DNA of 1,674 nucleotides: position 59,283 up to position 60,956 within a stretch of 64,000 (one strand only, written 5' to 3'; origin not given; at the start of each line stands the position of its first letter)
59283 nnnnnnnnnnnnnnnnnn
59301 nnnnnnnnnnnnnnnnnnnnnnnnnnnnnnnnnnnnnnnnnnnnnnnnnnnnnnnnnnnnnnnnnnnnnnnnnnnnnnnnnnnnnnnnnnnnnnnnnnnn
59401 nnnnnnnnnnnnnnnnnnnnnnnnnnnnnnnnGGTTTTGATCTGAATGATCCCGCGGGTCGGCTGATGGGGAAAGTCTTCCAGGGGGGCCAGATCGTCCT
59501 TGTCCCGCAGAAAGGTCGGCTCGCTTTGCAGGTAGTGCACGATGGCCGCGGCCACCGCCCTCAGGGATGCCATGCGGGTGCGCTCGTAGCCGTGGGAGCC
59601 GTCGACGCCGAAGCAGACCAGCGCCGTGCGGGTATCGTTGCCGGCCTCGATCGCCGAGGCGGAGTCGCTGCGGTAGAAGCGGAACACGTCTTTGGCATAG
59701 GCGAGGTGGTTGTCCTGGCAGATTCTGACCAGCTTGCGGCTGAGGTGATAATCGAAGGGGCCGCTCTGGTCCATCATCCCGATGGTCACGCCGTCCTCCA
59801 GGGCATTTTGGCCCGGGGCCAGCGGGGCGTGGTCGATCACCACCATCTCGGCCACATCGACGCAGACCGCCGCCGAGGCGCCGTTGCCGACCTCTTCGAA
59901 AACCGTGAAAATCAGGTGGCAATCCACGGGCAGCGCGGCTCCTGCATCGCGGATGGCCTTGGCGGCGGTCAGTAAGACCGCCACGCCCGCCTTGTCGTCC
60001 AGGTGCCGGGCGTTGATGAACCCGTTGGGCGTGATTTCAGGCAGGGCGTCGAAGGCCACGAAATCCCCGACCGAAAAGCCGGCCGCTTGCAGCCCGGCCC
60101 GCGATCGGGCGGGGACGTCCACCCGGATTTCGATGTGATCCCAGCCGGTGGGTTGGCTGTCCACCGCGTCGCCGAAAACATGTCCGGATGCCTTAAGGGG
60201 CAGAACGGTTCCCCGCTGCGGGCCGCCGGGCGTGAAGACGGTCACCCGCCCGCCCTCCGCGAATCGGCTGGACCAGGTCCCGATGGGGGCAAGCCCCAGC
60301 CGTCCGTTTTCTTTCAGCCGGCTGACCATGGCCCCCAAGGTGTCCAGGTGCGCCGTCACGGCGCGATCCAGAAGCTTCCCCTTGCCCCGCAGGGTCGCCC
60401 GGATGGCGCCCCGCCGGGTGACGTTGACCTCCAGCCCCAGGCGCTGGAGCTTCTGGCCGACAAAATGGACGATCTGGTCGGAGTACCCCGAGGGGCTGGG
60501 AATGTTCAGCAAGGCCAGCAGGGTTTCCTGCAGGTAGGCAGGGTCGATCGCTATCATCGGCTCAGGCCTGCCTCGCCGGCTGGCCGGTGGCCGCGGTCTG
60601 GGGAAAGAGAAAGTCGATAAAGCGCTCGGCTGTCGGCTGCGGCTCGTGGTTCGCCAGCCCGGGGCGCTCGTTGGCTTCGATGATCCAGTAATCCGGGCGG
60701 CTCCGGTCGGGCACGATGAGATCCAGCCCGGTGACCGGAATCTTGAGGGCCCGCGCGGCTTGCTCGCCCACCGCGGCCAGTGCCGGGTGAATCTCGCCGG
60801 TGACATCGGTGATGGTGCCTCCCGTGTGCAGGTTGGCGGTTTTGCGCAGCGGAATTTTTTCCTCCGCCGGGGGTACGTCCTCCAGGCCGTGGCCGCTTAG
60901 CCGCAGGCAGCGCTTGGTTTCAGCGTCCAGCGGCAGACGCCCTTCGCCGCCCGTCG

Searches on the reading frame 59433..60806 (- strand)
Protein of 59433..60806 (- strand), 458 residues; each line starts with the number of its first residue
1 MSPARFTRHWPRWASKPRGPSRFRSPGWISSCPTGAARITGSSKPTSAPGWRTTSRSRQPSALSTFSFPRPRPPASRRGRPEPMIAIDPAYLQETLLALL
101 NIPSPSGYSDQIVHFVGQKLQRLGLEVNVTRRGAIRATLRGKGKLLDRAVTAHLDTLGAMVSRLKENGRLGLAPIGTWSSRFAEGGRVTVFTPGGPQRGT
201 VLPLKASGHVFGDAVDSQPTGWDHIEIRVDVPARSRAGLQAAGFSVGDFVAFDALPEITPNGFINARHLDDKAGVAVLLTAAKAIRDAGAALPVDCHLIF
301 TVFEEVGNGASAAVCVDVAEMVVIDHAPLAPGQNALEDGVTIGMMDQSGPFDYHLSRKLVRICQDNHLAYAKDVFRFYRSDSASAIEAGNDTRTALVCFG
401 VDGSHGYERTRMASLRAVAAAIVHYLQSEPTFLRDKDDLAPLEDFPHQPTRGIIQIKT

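Call 64: search_protein_families(library=pfam, proteins=[window:59433-60806:-], max_evalue=0.001)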
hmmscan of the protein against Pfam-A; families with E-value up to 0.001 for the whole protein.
window:59433-60806:- (458 aa): 2 families
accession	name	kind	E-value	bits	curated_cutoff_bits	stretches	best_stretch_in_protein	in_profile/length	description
PF05343.19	Peptidase_M42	-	8.7e-64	215.8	23.2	1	133-418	1-289/292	M42 glutamyl aminopeptidase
PF01546.33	Peptidase_M20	-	2e-08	34.9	24.6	1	253-315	7-81/206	Peptidase family M20/M25/M40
